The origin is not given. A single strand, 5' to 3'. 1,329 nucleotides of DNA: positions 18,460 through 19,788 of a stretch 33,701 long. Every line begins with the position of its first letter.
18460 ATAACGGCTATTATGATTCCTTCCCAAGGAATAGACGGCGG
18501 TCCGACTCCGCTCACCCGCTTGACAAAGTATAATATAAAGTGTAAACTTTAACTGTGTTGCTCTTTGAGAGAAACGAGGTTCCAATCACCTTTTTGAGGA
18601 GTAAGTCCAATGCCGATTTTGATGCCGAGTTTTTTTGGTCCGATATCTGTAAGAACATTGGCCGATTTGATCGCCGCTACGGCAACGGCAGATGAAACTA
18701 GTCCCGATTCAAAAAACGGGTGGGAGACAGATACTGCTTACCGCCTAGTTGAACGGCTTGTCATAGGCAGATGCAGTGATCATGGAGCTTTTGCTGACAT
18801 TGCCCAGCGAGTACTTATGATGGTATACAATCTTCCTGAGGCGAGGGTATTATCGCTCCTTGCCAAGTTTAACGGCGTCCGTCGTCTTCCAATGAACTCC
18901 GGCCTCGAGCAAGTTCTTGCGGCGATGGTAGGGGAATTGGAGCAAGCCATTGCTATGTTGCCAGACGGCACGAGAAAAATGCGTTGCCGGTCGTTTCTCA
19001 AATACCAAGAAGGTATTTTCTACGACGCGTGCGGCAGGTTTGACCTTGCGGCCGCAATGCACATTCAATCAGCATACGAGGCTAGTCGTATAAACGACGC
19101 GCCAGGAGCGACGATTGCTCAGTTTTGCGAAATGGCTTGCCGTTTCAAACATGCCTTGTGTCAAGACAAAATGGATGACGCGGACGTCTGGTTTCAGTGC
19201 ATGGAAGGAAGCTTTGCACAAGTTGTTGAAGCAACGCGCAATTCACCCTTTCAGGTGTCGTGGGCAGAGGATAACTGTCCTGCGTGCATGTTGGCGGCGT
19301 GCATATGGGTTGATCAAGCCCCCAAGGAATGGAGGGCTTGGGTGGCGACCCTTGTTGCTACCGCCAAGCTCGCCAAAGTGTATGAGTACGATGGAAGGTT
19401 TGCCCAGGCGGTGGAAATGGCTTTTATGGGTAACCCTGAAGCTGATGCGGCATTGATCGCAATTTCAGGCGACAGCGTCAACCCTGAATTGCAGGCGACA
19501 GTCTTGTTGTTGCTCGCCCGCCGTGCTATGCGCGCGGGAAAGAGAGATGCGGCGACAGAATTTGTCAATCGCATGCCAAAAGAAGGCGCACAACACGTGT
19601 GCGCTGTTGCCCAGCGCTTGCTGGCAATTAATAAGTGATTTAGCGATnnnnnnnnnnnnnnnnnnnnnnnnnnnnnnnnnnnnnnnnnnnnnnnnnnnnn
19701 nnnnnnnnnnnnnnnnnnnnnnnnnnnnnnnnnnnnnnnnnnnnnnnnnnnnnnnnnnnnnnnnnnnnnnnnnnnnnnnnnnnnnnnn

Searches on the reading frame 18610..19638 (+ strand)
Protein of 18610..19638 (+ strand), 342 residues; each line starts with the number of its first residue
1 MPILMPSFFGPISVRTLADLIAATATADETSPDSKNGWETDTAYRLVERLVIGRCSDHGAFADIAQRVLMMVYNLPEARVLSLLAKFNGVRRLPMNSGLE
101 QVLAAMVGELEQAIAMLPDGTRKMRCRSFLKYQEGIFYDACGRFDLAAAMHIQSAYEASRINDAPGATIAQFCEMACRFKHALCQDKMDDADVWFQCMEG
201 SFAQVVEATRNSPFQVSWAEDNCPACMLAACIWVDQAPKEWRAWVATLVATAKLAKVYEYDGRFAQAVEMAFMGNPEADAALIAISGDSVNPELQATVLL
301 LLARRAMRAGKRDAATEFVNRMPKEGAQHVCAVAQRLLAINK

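Call 7: search_protein_families(library=pfam, proteins=[window:18610-19638:+], max_evalue=0.01)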
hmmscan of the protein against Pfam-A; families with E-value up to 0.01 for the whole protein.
window:18610-19638:+ (342 aa): 0 families

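Call 8: find_homologous_proteins(query=window:18610-19635:+, max_evalue=0.001)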
Query window:18610-19635:+ (342 aa): 9 proteins with E <= 0.001 among 8000 candidates.
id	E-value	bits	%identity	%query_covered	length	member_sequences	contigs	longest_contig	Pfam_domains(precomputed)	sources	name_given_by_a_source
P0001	9.5e-227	769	100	100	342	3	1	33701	-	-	-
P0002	2.3e-94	334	48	96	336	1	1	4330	-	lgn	-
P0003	1.0e-71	260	43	96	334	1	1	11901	-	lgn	-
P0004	5.9e-70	254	43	96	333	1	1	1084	-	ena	-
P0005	5.3e-65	238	41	96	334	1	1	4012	-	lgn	-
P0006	5.3e-65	238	40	95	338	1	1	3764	-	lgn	-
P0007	6.0e-63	231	42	97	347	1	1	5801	-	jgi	-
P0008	8.1e-49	185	40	76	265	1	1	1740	PF14559.13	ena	-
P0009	1.5e-40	158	34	96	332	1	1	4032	-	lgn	-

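Call 9: find_encoding_contigs(protein=P0003, flank=10000, max_places=4)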
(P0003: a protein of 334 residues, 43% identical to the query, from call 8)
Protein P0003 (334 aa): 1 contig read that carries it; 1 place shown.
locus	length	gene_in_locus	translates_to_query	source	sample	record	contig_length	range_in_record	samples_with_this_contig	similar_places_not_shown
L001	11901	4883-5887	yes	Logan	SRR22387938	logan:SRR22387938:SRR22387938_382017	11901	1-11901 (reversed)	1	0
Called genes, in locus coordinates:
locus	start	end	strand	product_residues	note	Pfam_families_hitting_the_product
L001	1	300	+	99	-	?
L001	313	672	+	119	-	PF01648:ACPS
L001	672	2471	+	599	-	PF21211:FkbH_N, PF12689:Acid_PPase (faint)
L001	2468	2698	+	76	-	PF00550:PP-binding (weak)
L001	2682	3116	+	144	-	PF01575:MaoC_dehydratas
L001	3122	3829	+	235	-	PF00106:adh_short, PF01370:Epimerase (weak), PF08659:KR (faint), PF13561:adh_short_C2, PF23441:SDR (weak)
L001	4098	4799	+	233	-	PF08889:WbqC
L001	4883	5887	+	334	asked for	-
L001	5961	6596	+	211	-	PF07690:MFS_1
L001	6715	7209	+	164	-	-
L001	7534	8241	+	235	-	PF02585:PIG-L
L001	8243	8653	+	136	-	PF25084:LbH_EIF2B (faint), PF00132:Hexapep, PF25087:GMPPB_C (weak)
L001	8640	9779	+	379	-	PF01041:DegT_DnrJ_EryC1, PF00155:Aminotran_1_2, PF01053:Cys_Met_Meta_PP (weak), PF01212:Beta_elim_lyase (faint)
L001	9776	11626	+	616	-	PF13727:CoA_binding_3, PF00106:adh_short (weak), PF01073:3Beta_HSD, PF01370:Epimerase, PF02719:Polysacc_synt_2, PF04321:RmlD_sub_bind, PF16363:GDP_Man_Dehyd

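Call 10: find_encoding_contigs(protein=P0007, flank=10000, max_places=4)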
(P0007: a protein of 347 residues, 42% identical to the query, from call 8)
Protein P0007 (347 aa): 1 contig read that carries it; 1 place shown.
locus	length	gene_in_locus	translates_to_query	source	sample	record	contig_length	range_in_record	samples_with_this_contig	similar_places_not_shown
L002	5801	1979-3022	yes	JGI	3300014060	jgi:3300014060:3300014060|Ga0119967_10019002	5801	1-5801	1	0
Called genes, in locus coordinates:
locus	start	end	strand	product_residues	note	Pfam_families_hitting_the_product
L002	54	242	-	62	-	-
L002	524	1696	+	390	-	PF00091:Tubulin, PF12327:FtsZ_C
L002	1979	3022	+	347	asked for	-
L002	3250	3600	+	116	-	-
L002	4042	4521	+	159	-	PF22811:Zn_ribbon_NrdR, PF03477:ATP-cone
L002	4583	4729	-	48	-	-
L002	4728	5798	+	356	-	PF03477:ATP-cone, PF13597:NRDD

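Call 11: find_encoding_contigs(protein=P0002, flank=10000, max_places=4)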
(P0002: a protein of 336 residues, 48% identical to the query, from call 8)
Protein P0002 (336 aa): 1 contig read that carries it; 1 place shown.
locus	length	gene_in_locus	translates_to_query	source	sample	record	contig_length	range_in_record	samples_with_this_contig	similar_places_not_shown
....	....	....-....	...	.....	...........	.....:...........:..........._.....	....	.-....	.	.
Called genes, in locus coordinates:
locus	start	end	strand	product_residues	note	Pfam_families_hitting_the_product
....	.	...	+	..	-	?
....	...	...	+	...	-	-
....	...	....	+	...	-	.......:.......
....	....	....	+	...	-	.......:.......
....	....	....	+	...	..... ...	-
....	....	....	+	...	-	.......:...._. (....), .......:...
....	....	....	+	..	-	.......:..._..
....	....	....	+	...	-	?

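Call 12: find_encoding_contigs(protein=P0005, flank=10000, max_places=4)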
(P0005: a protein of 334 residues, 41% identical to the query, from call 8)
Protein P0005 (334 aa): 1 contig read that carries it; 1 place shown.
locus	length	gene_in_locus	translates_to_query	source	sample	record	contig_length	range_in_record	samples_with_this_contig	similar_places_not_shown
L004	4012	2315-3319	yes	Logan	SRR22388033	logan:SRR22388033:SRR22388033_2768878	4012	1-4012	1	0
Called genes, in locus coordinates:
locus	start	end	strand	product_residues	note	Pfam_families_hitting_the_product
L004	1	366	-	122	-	?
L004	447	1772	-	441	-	PF00202:Aminotran_3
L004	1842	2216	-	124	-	PF11969:DcpS_C (weak), PF01230:HIT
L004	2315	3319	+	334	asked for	-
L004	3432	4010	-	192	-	?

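Call 13: find_encoding_contigs(protein=P0006, flank=10000, max_places=4)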
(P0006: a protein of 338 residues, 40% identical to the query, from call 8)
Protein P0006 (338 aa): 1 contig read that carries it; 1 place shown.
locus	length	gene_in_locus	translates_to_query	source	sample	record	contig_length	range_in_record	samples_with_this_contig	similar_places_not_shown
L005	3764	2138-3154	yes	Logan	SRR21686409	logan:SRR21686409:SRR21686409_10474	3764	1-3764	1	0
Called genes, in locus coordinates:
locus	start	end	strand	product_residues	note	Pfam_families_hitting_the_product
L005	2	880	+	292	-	?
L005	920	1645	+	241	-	-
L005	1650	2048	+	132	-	PF02021:UPF0102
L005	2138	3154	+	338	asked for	-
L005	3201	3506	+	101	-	-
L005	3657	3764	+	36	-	?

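Call 14: find_encoding_contigs(protein=P0009, flank=10000, max_places=4)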
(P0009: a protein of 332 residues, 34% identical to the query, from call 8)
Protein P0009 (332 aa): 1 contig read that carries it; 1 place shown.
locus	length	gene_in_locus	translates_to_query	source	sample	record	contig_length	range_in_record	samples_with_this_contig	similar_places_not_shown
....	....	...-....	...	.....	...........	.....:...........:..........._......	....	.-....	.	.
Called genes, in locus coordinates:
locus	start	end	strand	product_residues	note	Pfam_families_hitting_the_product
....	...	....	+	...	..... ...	-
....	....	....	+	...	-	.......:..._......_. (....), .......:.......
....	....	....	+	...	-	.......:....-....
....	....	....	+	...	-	?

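Call 25: find_related_loci(query=A1, collection=genome_contigs, flank=10000)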
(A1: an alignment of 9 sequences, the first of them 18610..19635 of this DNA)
Query A1 (342 aa) in genome_contigs; peptide patterns used: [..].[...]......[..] (x = any residue, [..] = any of these).
9 stretches matched a pattern; 2 encode a relative of the query (tblastn E <= 1e-3); 2 distinct loci.
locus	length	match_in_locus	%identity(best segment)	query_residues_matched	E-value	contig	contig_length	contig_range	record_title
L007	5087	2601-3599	39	12-338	5e-63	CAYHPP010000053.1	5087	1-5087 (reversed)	MAG TPA_asm: uncultured Candidatus Saccharibacteria bacterium isolate ERP119705_co14_552 genome assembly, contig: NODE_3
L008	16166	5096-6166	35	5-339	1e-56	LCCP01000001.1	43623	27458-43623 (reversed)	MAG: Parcubacteria group bacterium GW2011_GWC2_42_12 UU95_C0001, whole genome shotgun sequence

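Call 27: search_protein_representatives(alignment_id=A1)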
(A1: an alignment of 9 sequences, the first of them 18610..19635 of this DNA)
Query: 9 sequences, 336 profile positions. Proteins with E-value up to 0.001 (for the whole library): 252; up to 1e-10: 144; up to 1e-30: 79. The best 150 are listed.
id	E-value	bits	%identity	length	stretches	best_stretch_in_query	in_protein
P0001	4.0e-146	502.7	-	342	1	2-335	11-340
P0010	2.5e-138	477.0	-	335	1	1-333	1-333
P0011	2.2e-132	457.5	-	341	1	5-330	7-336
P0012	2.4e-125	434.3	-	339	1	1-334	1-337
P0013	3.1e-125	434.0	-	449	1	3-335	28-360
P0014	1.5e-122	425.2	-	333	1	4-334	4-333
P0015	4.5e-121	420.3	-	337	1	2-334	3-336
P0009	3.4e-119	414.1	-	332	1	2-335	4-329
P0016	1.4e-118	412.1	-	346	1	2-334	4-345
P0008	1.7e-114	398.7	-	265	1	72-334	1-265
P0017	1.3e-113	395.8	-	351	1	3-334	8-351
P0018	4.9e-108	377.4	-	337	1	3-334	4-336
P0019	3.8e-106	371.2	-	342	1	6-334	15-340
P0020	7.9e-106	370.2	-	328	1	5-335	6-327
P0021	1.4e-104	366.1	-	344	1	5-334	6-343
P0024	7.6e-102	357.1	-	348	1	2-334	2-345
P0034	1.7e-82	293.5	-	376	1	8-334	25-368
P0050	9.6e-68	245.0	-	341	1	7-333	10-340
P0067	1.8e-38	148.8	-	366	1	4-334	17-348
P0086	1.8e-30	122.5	-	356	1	2-334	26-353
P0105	8.6e-23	97.2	-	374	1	9-334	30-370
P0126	4.5e-16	75.1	-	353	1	32-334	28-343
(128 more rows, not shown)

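Call 28: predict_structure(alignment_id=A1)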
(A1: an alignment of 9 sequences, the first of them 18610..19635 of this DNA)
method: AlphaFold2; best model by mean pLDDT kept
length: 342 residues; sequences in the alignment: 9
mean_pLDDT: 87.3   pTM: 0.86
mean pLDDT of the five models: 87.3, 87.3, 86.0, 85.8, 81.9
residues with pLDDT >= 90: 191; 70-90: 121; 50-70: 21; < 50: 9
segments of 3 or more residues with pLDDT < 50: 1-8
pLDDT, mean of each block of 10 residues (from residue 1): 39 84 79 68 84 80 93 89 92 85 94 93 90 94 95 95 93 98 95 95 94 84 92 88 86 64 89 91 86 93 94 96 92 92 50
secondary structure, 60 per line:
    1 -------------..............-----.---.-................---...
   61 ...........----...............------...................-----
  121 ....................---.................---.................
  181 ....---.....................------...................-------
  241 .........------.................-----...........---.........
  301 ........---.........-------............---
elements in order: H14-27 H39-54 H58-71 H76-90 H97-115 H121-140 H144-160 H164-184 H188-208 H215-233 H241-249 H256-272 H278-288 H292-308 H312-320 H328-339

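Call 36: search_protein_families(library=pfam, proteins=[L008:3138-4814:+, L008:6357-7418:+, L008:7541-9757:+, L008:1445-2377:+, L007:1642-2475:+, L007:132-1547:+, L007:3748-4206:+, L007:4359-4736:-], max_evalue=0.001)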
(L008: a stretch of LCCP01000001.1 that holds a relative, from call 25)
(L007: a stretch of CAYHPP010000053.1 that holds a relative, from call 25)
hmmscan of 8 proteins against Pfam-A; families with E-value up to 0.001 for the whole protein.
L008:3138-4814:+ (558 aa): 1 family
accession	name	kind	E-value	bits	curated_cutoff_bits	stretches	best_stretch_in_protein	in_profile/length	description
PF00118.29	Cpn60_TCP1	-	1.7e-75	255.1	34.3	1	28-533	1-490/490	TCP-1/cpn60 chaperonin family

L008:6357-7418:+ (353 aa): 1 family
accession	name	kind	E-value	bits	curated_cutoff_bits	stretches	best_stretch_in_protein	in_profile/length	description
PF01594.21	AI-2E_transport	-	1.2e-64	219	34.3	1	21-338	6-326/327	AI-2E family transporter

L008:7541-9757:+ (738 aa): 11 families
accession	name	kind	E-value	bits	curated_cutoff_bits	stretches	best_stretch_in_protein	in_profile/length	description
PF14559.12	TPR_19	-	7.3e-15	55.5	25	2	607-663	6-62/68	Tetratricopeptide repeat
PF07719.23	TPR_2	-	7.9e-15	54.1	27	2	693-726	1-34/34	Tetratricopeptide repeat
PF00515.34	TPR_1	-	8.2e-13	48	27.8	1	693-726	1-34/34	Tetratricopeptide repeat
PF13428.12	TPR_14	-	6.6e-11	42.2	23.5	0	695-729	3-37/44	Tetratricopeptide repeat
PF13181.12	TPR_8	-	7.7e-11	41.7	25.7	1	693-724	1-32/34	Tetratricopeptide repeat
PF13432.12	TPR_16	-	1.1e-09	39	32.7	1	663-726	1-64/65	Tetratricopeptide repeat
PF13424.12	TPR_12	-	1.7e-09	38.2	30.1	1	661-724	5-76/77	Tetratricopeptide repeat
PF13431.12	TPR_17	-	8.7e-09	35.4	24.4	0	685-713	5-33/34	Tetratricopeptide repeat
PF13176.12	TPR_7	-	5.7e-07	29.6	27.9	1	695-729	1-35/36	Tetratricopeptide repeat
PF13174.12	TPR_6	-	1.4e-06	29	26.3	0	695-721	2-28/33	Tetratricopeptide repeat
PF23914.1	TPR_CcmH_CycH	-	0.0001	22.6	42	0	598-692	56-154/158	Cytochrome c-type biogenesis protein H TPR domain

L008:1445-2377:+ (310 aa): 0 families

L007:1642-2475:+ (277 aa): 0 families

L007:132-1547:+ (471 aa): 21 families
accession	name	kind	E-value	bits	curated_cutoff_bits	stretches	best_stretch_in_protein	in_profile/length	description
PF14559.12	TPR_19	-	3.4e-18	66.2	25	2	398-453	2-57/68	Tetratricopeptide repeat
PF13428.12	TPR_14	-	2.9e-15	55.7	23.5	0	389-428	3-42/44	Tetratricopeptide repeat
PF13414.12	TPR_11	-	1e-13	51.2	26.8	1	395-435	2-42/42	TPR repeat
PF12895.13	ANAPC3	-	1.4e-13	51.4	27.2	1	303-377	4-77/82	Anaphase-promoting complex, cyclosome, subunit 3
PF04932.20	Wzy_C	-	7e-13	49.1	31.7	1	24-99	75-149/149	O-Antigen ligase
PF00515.34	TPR_1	-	8.8e-12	44.8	27.8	1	422-454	2-34/34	Tetratricopeptide repeat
PF23914.1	TPR_CcmH_CycH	-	9.4e-12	45.5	42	1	265-391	28-156/158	Cytochrome c-type biogenesis protein H TPR domain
PF07719.23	TPR_2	-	5.5e-11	42.1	27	1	422-453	2-33/34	Tetratricopeptide repeat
PF13432.12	TPR_16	-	1.3e-09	38.8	32.7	0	268-319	11-62/65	Tetratricopeptide repeat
PF14561.12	TPR_20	-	3e-09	37.5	25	1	409-456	10-57/90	Tetratricopeptide repeat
PF13424.12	TPR_12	-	3.6e-09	37.1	30.1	1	289-351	4-74/77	Tetratricopeptide repeat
PF13181.12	TPR_8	-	5.2e-09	36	25.7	1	422-453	2-33/34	Tetratricopeptide repeat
PF13371.12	TPR_9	-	6.7e-07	29.7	35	0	273-324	14-65/73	Tetratricopeptide repeat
PF13176.12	TPR_7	-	9.6e-07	28.9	27.9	0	423-454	1-32/36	Tetratricopeptide repeat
PF13429.12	TPR_15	-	1.8e-06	28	26.2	0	226-350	146-276/280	Tetratricopeptide repeat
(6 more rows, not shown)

L007:3748-4206:+ (152 aa): 0 families

L007:4359-4736:- (125 aa): 0 families

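Call 37: fold_search(model_id=the predicted structure, library=pdb)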
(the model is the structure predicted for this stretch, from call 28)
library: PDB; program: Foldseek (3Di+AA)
matches with E <= 10: 1025; with E <= 0.001: 0
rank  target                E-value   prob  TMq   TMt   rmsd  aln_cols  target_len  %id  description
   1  5a6c_A                5.2e-03  1.00  0.46  0.44   8.6       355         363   12  Concomitant binding of Afadin to LGN and F-actin directs planar spindle orientation (released 2015-12-30)
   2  4wnd_A                5.2e-03  1.00  0.46  0.48   8.8       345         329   11  Crystal structure of the TPR domain of LGN in complex with Frmpd4/Preso1 at 1.5 Angstrom resolution (released 2015-09-16)
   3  1hz4                  6.4e-03  1.00  0.60  0.56   7.5       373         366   14  CRYSTAL STRUCTURE OF TRANSCRIPTION FACTOR MALT DOMAIN III (released 2001-11-28)
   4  6iqq_A                6.4e-03  1.00  0.37  0.46  10.1       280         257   17  Crystal structure of Prc with S452I and L252Y mutations in complex with NlpI (released 2019-07-24)
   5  7t7t_B                6.4e-03  1.00  0.39  0.32  15.0       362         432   10  Structure of TSK/BRU1 bound to histone H3.1 (released 2022-03-30)
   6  8rte_B                6.7e-03  1.00  0.49  0.48   9.0       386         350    8  Rap from bacteriophage Phi105 with peptide ERPVGT (released 2024-07-24)
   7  5a7d_D                7.5e-03  1.00  0.40  0.40  10.2       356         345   13  Tetrameric assembly of LGN with Inscuteable (released 2016-08-03)
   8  4g2v_A                7.9e-03  1.00  0.40  0.42  12.0       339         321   12  Structure complex of LGN binding with FRMPD1 (released 2013-01-23)
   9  5a7d_G                8.2e-03  1.00  0.41  0.41  10.2       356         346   12  Tetrameric assembly of LGN with Inscuteable (released 2016-08-03)
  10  8xud_A                9.3e-03  1.00  0.42  0.51   6.1       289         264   13  Crystal structure of adaptor NlpI in complex with endopeptidase MepS and PDZ-protease Prc (released 2024-06-05)
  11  6iqs_A                1.0e-02  1.00  0.42  0.53   6.4       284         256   14  Crystal structure of Prc with L245A and L340G mutations in complex with NlpI (released 2019-07-24)
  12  4a1s_A                1.0e-02  1.00  0.39  0.39  11.8       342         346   12  Crystallographic structure of the Pins:Insc complex (released 2012-03-28)
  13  3sf4_A                1.0e-02  1.00  0.41  0.40  10.7       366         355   12  Crystal structure of the complex between the conserved cell polarity proteins Inscuteable and LGN (released 2011-11-23)
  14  5a7d_C                1.0e-02  1.00  0.40  0.39  10.1       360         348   12  Tetrameric assembly of LGN with Inscuteable (released 2016-08-03)
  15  3zpj                  1.0e-02  1.00  0.32  0.31  13.7       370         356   10  Crystal structure of Ton1535 from Thermococcus onnurineus NA1 (released 2013-12-04)
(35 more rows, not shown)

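Call 38: fold_search(model_id=the predicted structure, library=viral)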
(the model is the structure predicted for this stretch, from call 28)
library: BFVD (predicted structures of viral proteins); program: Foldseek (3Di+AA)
matches with E <= 10: 316; with E <= 0.001: 0
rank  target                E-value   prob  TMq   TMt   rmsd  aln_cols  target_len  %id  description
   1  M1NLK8                1.4e-03  1.00  0.50  0.50   8.4       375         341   10  Repeat protein [Moumouvirus goulette]
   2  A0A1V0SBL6            1.6e-02  1.00  0.34  0.38  13.0       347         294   10  Gamma-soluble NSF attachment protein [Catovirus CTV1]
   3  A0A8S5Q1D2            1.6e-02  1.00  0.45  0.30  10.1       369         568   12  Response regulator protein [Siphoviridae sp. ctOCb13]
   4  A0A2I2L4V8            2.4e-02  1.00  0.49  0.36   7.9       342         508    9  Tetratricopeptide repeat protein [Orpheovirus IHUMI-LCC2]
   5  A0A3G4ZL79            5.6e-02  0.98  0.32  0.33  15.9       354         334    8  Uncharacterized protein [Terrestrivirus sp.]
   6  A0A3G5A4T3            5.6e-02  0.96  0.31  0.21  13.7       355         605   12  RING-type domain-containing protein [Harvfovirus sp.]
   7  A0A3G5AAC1            5.8e-02  0.85  0.22  0.18  14.5       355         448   11  UDP-N-acetylglucosamine--peptide N-acetylglucosaminyltransferase SPINDLY [Hyperionvirus sp.]
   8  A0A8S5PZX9            6.3e-02  1.00  0.40  0.26  14.2       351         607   11  Serine-pyruvate aminotransferase [Siphoviridae sp. ctOCb13]
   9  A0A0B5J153            6.3e-02  0.35  0.16  0.16  19.6       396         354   12  F-box domain protein [Pandoravirus inopinatum]
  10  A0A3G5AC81            8.0e-02  0.93  0.26  0.30  14.4       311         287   12  Putative alpha-soluble NSF attachment protein-like [Hyperionvirus sp.]
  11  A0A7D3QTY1            8.0e-02  0.85  0.23  0.26  18.6       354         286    7  Soluble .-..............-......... factor [Fadolivirus FV1/VV64]
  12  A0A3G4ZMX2            9.1e-02  0.84  0.25  0.15  14.7       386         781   10  RING-type domain-containing protein [Terrestrivirus sp.]
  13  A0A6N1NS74            1.1e-01  0.75  0.23  0.25  16.4       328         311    8  Gamma-soluble NSF attachment protein [Tupanvirus deep ocean]
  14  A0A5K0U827            1.3e-01  0.97  0.31  0.30  14.2       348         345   11  Gamma-soluble NSF attachment protein (Fragment) [Yasminevirus sp. GU-2018]
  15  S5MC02                1.4e-01  0.92  0.35  0.30  14.9       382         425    8  (no name in the UniProt tables at hand)
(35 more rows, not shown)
